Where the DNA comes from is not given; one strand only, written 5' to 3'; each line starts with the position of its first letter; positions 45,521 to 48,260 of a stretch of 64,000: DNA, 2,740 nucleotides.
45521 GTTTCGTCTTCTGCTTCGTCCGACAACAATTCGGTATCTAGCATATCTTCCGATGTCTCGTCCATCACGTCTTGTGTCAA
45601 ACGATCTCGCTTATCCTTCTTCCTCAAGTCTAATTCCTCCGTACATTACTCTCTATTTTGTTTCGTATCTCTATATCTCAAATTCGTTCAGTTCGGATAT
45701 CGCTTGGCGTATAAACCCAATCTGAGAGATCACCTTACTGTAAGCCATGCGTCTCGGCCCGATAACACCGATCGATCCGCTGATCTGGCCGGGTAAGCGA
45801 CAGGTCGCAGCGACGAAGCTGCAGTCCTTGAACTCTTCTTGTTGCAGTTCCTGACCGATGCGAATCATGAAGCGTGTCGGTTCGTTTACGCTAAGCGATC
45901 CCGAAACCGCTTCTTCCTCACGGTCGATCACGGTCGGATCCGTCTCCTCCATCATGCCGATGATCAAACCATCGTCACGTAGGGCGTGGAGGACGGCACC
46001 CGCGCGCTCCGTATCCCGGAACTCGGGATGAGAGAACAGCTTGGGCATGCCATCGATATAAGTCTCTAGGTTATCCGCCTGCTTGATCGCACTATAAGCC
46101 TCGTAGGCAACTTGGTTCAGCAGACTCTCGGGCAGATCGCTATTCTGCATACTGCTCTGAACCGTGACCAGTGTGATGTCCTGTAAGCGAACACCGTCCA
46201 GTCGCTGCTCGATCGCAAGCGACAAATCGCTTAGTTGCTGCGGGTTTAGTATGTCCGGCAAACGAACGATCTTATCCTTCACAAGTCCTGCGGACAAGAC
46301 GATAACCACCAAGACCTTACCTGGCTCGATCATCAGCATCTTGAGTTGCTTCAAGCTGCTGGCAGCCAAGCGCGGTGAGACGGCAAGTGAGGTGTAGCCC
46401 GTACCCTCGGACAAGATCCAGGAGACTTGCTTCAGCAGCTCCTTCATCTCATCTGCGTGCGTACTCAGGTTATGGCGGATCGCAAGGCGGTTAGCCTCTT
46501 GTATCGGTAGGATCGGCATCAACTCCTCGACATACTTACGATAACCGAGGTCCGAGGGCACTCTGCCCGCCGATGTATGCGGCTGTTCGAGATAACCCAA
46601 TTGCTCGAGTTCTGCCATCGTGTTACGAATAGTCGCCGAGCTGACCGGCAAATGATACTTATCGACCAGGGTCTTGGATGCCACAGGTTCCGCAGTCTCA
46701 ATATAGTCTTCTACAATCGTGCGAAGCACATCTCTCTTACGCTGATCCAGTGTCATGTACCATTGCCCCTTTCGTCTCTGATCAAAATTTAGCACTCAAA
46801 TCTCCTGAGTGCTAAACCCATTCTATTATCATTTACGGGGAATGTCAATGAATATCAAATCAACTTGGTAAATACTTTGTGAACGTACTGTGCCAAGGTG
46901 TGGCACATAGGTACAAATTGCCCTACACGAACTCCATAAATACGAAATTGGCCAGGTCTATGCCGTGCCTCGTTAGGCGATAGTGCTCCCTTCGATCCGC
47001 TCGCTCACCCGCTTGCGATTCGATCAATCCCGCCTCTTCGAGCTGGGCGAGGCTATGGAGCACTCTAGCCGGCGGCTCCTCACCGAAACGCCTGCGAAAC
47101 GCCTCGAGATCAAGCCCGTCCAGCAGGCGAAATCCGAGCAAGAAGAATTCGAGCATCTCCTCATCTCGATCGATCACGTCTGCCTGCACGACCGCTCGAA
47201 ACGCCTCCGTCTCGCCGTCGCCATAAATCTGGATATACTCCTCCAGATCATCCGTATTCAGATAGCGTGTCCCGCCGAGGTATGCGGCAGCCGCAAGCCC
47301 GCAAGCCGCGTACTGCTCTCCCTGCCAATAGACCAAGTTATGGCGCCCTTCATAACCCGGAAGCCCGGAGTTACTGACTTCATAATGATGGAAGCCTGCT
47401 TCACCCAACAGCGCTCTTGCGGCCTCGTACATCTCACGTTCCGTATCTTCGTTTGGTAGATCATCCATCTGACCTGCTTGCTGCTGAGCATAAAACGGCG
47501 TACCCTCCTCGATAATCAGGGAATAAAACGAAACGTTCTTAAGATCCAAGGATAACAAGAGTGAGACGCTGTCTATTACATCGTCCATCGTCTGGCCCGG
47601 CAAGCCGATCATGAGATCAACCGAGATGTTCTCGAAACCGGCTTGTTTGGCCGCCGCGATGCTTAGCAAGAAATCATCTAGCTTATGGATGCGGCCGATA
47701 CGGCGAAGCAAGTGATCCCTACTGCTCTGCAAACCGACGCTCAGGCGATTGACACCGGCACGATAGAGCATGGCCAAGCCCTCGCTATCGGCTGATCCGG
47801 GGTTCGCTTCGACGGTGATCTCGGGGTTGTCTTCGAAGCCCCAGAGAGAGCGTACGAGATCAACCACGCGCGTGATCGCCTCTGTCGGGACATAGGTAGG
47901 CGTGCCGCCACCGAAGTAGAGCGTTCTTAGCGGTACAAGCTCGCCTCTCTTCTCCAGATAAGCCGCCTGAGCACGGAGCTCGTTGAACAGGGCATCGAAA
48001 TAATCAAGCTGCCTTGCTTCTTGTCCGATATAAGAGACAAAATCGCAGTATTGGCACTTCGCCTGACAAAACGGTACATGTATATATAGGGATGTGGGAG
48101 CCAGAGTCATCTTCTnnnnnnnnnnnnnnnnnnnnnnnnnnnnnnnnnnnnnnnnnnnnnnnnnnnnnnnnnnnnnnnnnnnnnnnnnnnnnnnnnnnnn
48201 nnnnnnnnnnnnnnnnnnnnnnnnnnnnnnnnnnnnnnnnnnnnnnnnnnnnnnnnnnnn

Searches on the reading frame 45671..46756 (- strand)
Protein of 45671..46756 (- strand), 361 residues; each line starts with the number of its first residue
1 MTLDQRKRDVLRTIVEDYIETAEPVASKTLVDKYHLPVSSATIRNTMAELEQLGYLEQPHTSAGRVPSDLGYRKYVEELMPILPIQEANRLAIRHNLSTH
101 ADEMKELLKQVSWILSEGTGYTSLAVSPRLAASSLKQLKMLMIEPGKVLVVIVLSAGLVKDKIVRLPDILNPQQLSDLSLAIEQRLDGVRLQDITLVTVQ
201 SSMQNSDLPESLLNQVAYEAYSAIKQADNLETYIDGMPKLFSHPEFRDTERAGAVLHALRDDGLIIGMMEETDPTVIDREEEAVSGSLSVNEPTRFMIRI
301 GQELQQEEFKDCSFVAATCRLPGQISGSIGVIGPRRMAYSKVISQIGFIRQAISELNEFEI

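Call 21: find_related_loci(query=window:45671-46756:-, collection=genome_contigs, flank=10000)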
Query window:45671-46756:- (361 aa) in genome_contigs; peptide patterns used: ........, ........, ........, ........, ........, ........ (x = any residue, [..] = any of these).
207 stretches matched a pattern; 91 encode a relative of the query (tblastn E <= 1e-3); the best 80 are kept; 79 distinct loci.
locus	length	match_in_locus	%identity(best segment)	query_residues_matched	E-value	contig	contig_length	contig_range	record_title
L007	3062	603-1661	73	3-359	0e+0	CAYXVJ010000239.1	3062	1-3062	MAG TPA_asm: uncultured Oscillospiraceae bacterium isolate SRP294416_co2_675 genome assembly, contig: NODE_71691_length_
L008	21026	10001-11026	51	1-355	6e-117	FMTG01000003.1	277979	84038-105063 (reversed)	Ruminococcaceae bacterium YRB3002 genome assembly, contig: IE47DRAFT_scaffold00002.2, whole genome shotgun sequence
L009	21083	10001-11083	78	1-360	0e+0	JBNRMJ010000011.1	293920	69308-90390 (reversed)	MAG: Fastidiosipilaceae bacterium isolate UACHl04 k127_323764, whole genome shotgun sequence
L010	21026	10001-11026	50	1-355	5e-113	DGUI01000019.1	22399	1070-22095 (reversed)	MAG TPA_asm: Mageeibacillus sp. UBA4314 UBA4314_contig_232294, whole genome shotgun sequence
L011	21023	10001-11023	50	1-354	1e-112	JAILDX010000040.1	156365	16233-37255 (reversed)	MAG: Saccharofermentans sp. isolate RUI031 k141_16523696_flag=0_multi=25.9818_len=156365, whole genome shotgun sequence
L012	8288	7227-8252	49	1-355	1e-111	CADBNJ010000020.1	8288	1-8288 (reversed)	MAG: Ruminococcaceae bacterium isolate RUG14124 genome assembly, contig: RUG14124_asm_20, whole genome shotgun sequence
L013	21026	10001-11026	49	1-355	2e-111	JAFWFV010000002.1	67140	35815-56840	MAG: Clostridiales bacterium isolate RGIG5701 Sheep_Duodenum.Co__c31214, whole genome shotgun sequence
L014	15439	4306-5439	49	3-355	1e-105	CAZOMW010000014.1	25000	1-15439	MAG TPA_asm: uncultured Oscillospiraceae bacterium isolate SRP192927_co5_683 genome assembly, contig: NODE_2236_length_2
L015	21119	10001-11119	48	3-353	2e-104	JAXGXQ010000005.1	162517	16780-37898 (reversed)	MAG: Clostridia bacterium isolate AnMBR.bin494 bin494_5, whole genome shotgun sequence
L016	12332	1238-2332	45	3-358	7e-103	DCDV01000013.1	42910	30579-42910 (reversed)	MAG TPA_asm: Mageeibacillus sp. UBA1046 UBA1046_contig_1110, whole genome shotgun sequence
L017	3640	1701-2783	44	3-355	1e-102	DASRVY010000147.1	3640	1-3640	MAG TPA_asm: Bacillota bacterium isolate SMAG_U10218 k141_505616, whole genome shotgun sequence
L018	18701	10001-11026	49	1-355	8e-112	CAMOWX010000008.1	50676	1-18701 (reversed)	MAG: uncultured Clostridia bacterium isolate SRR873601_bin.102_metaWRAP_v1.3_MAG genome assembly, contig: NODE_1330_leng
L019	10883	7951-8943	36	3-356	7e-64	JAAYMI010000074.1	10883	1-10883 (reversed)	MAG: Bacillota bacterium isolate AS20ysBPTH_179 38730_AS20, whole genome shotgun sequence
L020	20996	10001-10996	35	2-356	2e-63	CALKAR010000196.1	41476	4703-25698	MAG TPA_asm: uncultured Peptococcaceae bacterium isolate SRR6713631_bin.102_CONCOCT_v1.1_MAG genome assembly, contig: ER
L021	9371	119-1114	34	2-356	5e-62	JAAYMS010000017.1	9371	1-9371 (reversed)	MAG: Bacillota bacterium isolate AS20ysBPTH_44 6295_AS20, whole genome shotgun sequence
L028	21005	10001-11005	33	3-351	4e-54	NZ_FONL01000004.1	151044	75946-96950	Succiniclasticum ruminis DSM 9236, whole genome shotgun sequence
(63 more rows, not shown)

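Call 78: search_protein_families(library=ncbifam, proteins=[L019:3620-5416:+, L028:6682-8487:+], max_evalue=1e-10)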
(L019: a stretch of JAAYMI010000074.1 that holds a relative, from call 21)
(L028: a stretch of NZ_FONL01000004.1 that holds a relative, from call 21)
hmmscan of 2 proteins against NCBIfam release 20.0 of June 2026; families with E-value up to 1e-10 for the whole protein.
L019:3620-5416:+ (598 aa): 34 families (the best 25 are shown)
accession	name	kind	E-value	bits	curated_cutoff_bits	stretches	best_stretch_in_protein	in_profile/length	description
TIGR01393.1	lepA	equivalog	0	1029.3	533.9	1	5-598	2-595/595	translation elongation factor 4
TIGR01394.1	TypA_BipA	equivalog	4e-65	220.2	757.3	1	6-480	1-470/594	translational GTPase TypA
TIGR00484.1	EF-G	equivalog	4.2e-54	183.8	659.4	2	4-158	8-160/691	elongation factor G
NF009381.0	PRK12740.1-5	subfamily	3.8e-53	180.9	583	2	3-155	6-156/692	elongation factor G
NF012153.1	tet_protect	equivalog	1.9e-52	178.4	775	2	8-153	2-145/614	tetracycline resistance ribosomal protection protein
TIGR00490.1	aEF-2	equivalog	9.3e-48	162.9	738.45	2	4-136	17-149/720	elongation factor EF-2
NF007583.0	PRK10218.1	equivalog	4.8e-44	150.3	1260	1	5-467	4-461/607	ribosome-dependent GTPase TypA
NF009891.0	PRK13351.1-1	equivalog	2.2e-42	145.5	597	2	3-153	6-154/681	elongation factor G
NF001964.0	PRK00741.1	equivalog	3.9e-39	134.5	473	1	6-158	12-166/529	peptide chain release factor 3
NF000120.3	47473_otr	exception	3.4e-38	131.6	900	2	8-150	4-144/608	tetracycline resistance ribosomal protection protein Otr(A)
NF033148.1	tet_protect_M_W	exception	1.1e-36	126.4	1100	1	6-154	3-149/639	TetM/TetW/TetO/TetS family tetracycline resistance ribosomal protection protein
NF009379.0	PRK12740.1-3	equivalog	1.8e-32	112.7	513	2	160-376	252-462/674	elongation factor G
NF058620.1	EFG2_Bacteroid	exception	1.3e-30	106.4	1000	1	4-175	7-175/717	elongation factor G2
TIGR00503.1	prfC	equivalog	1.5e-30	106.1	466.95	1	6-158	11-165/527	peptide chain release factor 3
NF012154.0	tet_protect_Q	exception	6.3e-30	104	1425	1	5-150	2-145/638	tetracycline resistance ribosomal protection protein Tet(Q)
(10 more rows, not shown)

L028:6682-8487:+ (601 aa): 29 families (the best 25 are shown)
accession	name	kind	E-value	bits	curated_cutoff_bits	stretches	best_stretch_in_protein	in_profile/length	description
TIGR01393.1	lepA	equivalog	0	1017.6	533.9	1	5-598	2-595/595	translation elongation factor 4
TIGR01394.1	TypA_BipA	equivalog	1.4e-61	208.5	757.3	1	6-481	1-471/594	translational GTPase TypA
TIGR00490.1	aEF-2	equivalog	2.4e-54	184.7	738.45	2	2-136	15-149/720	elongation factor EF-2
NF012153.1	tet_protect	equivalog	3.4e-54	184.1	775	2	8-153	2-145/614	tetracycline resistance ribosomal protection protein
TIGR00484.1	EF-G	equivalog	3.3e-52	177.6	659.4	2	4-162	8-164/691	elongation factor G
NF009381.0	PRK12740.1-5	subfamily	2.9e-51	174.7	583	2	2-162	5-163/692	elongation factor G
NF007583.0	PRK10218.1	equivalog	2.5e-46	157.9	1260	1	4-454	3-449/607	ribosome-dependent GTPase TypA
NF009891.0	PRK13351.1-1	equivalog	4.1e-41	141.3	597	2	2-154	5-155/681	elongation factor G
NF001964.0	PRK00741.1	equivalog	1.6e-40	139.1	473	1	6-159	12-167/529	peptide chain release factor 3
NF033148.1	tet_protect_M_W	exception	4.1e-38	131.1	1100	1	6-154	3-149/639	TetM/TetW/TetO/TetS family tetracycline resistance ribosomal protection protein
NF000120.3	47473_otr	exception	1.9e-36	125.8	900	2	8-151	4-145/608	tetracycline resistance ribosomal protection protein Otr(A)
NF009377.1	PRK12740.1-1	equivalog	1.3e-33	116.4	890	1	3-164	10-169/700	elongation factor G-like protein EF-G2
TIGR00503.1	prfC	equivalog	8.8e-33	113.5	466.95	1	4-158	9-165/527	peptide chain release factor 3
NF058620.1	EFG2_Bacteroid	exception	1.2e-30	106.5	1000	1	2-176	5-176/717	elongation factor G2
NF009379.0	PRK12740.1-3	equivalog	1.2e-27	96.8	513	2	160-375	252-461/674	elongation factor G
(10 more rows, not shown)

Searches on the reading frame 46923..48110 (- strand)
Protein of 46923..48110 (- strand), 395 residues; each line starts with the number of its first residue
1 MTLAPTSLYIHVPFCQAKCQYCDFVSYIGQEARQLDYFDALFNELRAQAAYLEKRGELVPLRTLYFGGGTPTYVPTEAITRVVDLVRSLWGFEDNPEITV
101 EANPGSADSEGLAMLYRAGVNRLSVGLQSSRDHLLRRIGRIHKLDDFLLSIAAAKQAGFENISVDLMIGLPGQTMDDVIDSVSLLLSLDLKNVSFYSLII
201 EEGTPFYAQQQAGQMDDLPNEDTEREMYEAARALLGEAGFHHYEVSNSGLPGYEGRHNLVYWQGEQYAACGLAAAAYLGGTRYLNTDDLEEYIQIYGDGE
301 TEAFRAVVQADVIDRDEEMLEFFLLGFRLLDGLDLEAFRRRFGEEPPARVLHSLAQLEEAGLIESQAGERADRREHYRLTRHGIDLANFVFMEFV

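Call 78: search_protein_families(library=ncbifam, proteins=[window:46923-48110:-], max_evalue=1e-10)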
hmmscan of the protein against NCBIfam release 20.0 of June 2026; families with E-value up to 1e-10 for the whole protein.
window:46923-48110:- (395 aa): 19 families
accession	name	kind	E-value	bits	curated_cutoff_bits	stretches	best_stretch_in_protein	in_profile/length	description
TIGR00539.1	hemN_rel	equivalog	7.8e-87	291.7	205.4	1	7-364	2-346/361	radical SAM family heme chaperone HemW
NF006067.1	PRK08208.1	equivalog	2.8e-55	188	380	1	6-392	36-412/427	STM4012 family radical SAM protein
TIGR04107.1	rSAM_HutW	equivalog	1.5e-54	185.4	400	1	6-366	40-393/419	heme anaerobic degradation radical SAM methyltransferase ChuW/HutW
NF005133.0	PRK06582.1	equivalog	2.7e-53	181.4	597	1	7-344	13-345/390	coproporphyrinogen III oxidase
TIGR03994.1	rSAM_HemZ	equivalog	2.3e-47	162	321.4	1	6-243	85-318/401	coproporphyrinogen dehydrogenase HemZ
NF004567.0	PRK05904.1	equivalog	5.8e-44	150.7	355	1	7-336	8-311/353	coproporphyrinogen III oxidase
NF006385.0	PRK08629.1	equivalog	5.8e-40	137.4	355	1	8-369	55-395/439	coproporphyrinogen III oxidase family protein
TIGR00538.1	hemN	equivalog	4.9e-37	127.8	324.95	1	4-316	48-370/454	oxygen-independent coproporphyrinogen III oxidase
NF006060.0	PRK08207.1-3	equivalog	1.3e-35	123.1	653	1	7-243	151-389/477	coproporphyrinogen III oxidase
NF006064.0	PRK08207.2-2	equivalog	3.5e-35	121.9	504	1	7-210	146-350/465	coproporphyrinogen III oxidase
NF006061.0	PRK08207.1-4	equivalog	5.1e-32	111.3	702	1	7-183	175-353/501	coproporphyrinogen III oxidase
NF006066.0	PRK08207.2-5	equivalog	3e-29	102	1117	1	7-212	192-398/518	coproporphyrinogen III oxidase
NF006062.0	PRK08207.1-5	equivalog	6.6e-28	97.8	1007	1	7-244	150-389/476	coproporphyrinogen III oxidase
NF006059.0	PRK08207.1-1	equivalog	5.5e-25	88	1012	1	6-176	172-344/496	coproporphyrinogen III oxidase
NF006065.0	PRK08207.2-4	equivalog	2.5e-24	86.1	922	1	6-244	169-409/484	coproporphyrinogen III oxidase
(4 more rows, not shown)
